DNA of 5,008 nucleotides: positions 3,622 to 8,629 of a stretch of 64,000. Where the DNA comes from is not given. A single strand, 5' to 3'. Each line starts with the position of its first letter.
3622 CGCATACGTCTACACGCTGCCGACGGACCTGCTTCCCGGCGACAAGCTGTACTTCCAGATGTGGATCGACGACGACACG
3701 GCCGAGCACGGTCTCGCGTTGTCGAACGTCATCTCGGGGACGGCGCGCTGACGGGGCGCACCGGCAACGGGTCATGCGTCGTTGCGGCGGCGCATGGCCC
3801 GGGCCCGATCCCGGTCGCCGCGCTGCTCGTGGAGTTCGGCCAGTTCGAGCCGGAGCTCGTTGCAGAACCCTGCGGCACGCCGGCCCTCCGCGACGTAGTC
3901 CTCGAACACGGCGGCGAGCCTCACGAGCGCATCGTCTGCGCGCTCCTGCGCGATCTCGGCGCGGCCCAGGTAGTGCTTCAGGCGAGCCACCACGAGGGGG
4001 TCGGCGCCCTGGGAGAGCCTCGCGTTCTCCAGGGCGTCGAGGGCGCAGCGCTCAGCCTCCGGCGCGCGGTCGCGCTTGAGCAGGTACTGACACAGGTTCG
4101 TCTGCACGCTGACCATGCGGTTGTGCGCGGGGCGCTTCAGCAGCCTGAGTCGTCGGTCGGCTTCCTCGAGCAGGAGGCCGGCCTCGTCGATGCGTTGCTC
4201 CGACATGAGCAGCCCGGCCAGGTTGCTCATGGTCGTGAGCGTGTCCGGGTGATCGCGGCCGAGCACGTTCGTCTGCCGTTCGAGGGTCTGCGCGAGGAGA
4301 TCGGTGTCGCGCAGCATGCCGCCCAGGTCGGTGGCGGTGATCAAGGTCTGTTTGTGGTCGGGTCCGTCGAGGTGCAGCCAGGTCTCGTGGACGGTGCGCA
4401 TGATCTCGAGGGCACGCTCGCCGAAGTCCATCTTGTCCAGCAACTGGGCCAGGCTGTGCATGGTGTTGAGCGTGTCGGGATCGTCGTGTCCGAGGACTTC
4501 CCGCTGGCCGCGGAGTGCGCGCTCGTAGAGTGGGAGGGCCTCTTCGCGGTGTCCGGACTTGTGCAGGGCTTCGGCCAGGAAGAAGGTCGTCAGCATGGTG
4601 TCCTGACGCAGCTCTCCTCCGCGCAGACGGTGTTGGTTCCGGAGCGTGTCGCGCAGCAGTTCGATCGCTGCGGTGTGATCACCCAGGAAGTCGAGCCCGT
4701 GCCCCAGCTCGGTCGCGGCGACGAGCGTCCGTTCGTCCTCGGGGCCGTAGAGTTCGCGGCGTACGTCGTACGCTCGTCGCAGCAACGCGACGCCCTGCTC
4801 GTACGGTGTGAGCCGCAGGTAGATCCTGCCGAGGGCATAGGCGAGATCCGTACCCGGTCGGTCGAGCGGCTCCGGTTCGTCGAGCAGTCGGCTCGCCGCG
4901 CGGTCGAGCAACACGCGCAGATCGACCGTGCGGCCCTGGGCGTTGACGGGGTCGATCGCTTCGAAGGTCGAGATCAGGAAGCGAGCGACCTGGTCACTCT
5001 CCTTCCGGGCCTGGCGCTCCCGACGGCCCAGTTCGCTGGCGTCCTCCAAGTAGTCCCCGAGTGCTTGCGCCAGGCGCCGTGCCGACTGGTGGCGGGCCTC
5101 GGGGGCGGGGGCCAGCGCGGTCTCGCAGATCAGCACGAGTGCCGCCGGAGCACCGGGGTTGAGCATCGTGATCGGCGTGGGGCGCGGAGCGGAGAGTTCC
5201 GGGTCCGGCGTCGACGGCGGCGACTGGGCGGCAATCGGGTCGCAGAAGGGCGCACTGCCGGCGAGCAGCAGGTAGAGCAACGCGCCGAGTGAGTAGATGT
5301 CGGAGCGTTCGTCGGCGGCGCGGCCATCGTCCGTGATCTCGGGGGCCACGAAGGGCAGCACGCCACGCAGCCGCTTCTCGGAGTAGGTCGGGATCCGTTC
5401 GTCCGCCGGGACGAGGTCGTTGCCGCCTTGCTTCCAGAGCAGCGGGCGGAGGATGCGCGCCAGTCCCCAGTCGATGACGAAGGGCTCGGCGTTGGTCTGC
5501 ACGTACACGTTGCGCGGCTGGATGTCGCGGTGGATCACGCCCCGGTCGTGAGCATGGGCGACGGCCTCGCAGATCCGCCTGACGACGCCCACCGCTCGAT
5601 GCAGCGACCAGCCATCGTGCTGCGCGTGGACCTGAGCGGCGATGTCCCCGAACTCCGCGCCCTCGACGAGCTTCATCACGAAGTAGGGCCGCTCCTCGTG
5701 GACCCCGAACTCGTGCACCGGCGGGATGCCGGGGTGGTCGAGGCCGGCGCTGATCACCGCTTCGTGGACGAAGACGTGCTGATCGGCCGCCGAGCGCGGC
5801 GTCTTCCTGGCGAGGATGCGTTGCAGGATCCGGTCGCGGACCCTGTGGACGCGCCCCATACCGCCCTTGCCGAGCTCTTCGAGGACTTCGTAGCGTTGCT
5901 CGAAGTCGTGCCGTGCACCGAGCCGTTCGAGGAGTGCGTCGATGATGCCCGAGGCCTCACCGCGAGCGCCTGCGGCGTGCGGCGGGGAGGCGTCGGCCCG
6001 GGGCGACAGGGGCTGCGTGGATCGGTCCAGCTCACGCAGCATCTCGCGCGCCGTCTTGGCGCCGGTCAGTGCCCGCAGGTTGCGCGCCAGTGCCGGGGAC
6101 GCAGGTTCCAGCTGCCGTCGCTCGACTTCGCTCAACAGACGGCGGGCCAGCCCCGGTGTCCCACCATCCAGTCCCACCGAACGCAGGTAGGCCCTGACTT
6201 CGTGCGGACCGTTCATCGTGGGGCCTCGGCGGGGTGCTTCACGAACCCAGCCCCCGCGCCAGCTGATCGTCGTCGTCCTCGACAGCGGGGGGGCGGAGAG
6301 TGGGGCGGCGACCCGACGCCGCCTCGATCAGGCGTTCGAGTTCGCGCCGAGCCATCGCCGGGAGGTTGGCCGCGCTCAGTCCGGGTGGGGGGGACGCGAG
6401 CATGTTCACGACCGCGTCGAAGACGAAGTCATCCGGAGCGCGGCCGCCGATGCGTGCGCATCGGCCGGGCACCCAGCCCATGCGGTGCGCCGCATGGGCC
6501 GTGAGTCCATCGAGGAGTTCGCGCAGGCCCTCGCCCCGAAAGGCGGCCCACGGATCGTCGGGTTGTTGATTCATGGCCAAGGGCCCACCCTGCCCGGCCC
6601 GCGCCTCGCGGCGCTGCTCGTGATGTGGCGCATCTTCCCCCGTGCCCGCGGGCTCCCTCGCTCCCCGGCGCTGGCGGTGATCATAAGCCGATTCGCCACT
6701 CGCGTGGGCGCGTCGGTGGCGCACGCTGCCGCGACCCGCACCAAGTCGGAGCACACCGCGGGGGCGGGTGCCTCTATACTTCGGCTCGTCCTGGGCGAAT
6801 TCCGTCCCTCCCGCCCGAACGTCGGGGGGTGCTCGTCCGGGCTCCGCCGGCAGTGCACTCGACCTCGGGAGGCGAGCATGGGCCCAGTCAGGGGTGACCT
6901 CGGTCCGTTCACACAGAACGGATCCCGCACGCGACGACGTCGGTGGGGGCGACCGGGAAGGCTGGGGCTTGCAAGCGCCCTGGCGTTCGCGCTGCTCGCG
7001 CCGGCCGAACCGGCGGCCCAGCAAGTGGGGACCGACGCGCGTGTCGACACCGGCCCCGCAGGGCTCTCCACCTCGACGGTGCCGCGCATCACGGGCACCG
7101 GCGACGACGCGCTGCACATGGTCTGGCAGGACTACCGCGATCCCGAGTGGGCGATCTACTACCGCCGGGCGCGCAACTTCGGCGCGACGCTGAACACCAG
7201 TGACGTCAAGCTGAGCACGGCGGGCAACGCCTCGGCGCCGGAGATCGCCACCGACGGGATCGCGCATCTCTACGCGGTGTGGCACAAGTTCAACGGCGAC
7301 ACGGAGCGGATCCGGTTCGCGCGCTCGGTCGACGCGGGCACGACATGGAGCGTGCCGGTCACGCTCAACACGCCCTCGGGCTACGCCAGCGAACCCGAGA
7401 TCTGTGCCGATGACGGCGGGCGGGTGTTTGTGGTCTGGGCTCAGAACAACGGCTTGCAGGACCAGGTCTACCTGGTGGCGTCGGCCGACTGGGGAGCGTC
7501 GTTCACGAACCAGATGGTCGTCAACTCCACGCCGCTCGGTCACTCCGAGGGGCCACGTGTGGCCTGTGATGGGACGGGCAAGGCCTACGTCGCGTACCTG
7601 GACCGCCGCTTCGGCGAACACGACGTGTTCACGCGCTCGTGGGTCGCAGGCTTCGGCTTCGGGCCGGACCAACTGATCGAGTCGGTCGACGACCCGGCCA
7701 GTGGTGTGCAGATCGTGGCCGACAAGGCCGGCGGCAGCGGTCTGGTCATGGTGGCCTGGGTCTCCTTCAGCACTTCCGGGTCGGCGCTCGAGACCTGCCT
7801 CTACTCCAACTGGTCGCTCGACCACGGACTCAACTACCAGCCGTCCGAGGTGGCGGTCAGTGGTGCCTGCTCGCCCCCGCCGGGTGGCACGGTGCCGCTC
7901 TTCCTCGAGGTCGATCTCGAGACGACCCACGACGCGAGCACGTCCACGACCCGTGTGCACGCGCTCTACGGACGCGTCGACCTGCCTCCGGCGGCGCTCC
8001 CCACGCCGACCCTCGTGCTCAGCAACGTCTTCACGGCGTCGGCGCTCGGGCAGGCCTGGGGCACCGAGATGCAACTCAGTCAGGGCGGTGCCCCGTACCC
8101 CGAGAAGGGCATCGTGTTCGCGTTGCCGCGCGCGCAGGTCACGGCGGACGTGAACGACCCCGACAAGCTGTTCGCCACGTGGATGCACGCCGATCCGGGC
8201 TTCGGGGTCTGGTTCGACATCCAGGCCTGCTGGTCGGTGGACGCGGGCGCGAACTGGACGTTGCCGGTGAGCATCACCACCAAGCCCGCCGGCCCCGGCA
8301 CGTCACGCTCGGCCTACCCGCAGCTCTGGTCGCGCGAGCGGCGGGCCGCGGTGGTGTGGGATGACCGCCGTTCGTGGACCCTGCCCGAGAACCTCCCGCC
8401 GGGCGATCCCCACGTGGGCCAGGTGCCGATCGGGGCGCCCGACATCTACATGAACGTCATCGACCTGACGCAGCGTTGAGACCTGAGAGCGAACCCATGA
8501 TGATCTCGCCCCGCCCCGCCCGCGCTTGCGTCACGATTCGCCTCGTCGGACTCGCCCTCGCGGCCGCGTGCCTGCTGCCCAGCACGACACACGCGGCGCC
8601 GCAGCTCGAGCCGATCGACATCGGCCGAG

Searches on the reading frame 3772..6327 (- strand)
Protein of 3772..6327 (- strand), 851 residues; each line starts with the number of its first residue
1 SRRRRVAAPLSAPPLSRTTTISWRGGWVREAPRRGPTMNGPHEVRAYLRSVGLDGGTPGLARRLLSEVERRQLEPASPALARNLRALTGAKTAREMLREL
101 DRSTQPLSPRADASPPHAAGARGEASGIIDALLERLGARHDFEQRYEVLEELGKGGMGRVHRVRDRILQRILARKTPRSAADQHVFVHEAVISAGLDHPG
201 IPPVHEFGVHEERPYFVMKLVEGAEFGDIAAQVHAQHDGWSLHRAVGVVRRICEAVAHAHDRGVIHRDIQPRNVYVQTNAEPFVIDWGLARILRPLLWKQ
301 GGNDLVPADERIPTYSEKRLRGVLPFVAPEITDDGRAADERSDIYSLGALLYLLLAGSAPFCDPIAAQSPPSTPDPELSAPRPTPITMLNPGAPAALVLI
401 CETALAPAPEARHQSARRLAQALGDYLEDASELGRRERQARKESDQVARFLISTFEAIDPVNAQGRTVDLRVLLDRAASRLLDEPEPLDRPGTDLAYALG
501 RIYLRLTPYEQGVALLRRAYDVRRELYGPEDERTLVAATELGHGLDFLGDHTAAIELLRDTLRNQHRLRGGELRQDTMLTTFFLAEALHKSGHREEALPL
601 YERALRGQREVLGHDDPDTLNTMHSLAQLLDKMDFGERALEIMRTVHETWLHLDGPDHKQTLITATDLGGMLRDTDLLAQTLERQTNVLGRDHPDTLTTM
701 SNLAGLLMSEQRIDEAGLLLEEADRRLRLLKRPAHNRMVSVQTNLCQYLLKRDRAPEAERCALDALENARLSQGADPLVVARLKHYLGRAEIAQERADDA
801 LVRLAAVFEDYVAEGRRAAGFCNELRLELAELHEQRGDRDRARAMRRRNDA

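Call 34: search_protein_families(library=pfam, proteins=[window:3772-6327:-], max_evalue=0.001)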
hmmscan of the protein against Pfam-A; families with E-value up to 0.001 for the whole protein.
window:3772-6327:- (851 aa): 8 families
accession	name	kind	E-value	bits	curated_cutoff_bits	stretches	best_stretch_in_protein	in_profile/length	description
PF13424.12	TPR_12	-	3.9e-33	113.9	30.1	3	496-563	6-73/77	Tetratricopeptide repeat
PF00069.31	Pkinase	-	2.3e-27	96.5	31.7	1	146-362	1-198/263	Protein kinase domain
PF07714.23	PK_Tyr_Ser-Thr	-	2.3e-16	60.3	23.1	1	148-362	3-206/258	Protein tyrosine and serine/threonine kinase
PF13374.12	TPR_10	-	3.8e-15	55.8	27.5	1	584-618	8-42/42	Tetratricopeptide repeat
PF24885.1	TPR_NPHP3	-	1.4e-05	25.1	100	0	583-635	146-198/239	Nephrocystin-3 TPR domain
PF13181.12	TPR_8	-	3.6e-05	24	25.7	0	583-605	6-28/34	Tetratricopeptide repeat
PF13176.12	TPR_7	-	5.4e-05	23.4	27.9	0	582-609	3-32/36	Tetratricopeptide repeat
PF06293.20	Kdo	-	0.00028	20.8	21.3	1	227-286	103-165/207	Lipopolysaccharide kinase (Kdo/WaaP) family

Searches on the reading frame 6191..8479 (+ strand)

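Call 34: search_protein_families(library=pfam, proteins=[window:6191-8479:+], max_evalue=0.001)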
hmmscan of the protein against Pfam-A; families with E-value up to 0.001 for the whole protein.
window:6191-8479:+ (762 aa): 1 family
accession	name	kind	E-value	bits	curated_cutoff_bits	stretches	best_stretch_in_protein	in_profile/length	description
PF13088.12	BNR_2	-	0.00019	21.3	31.4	0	345-463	160-273/277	BNR repeat-like domain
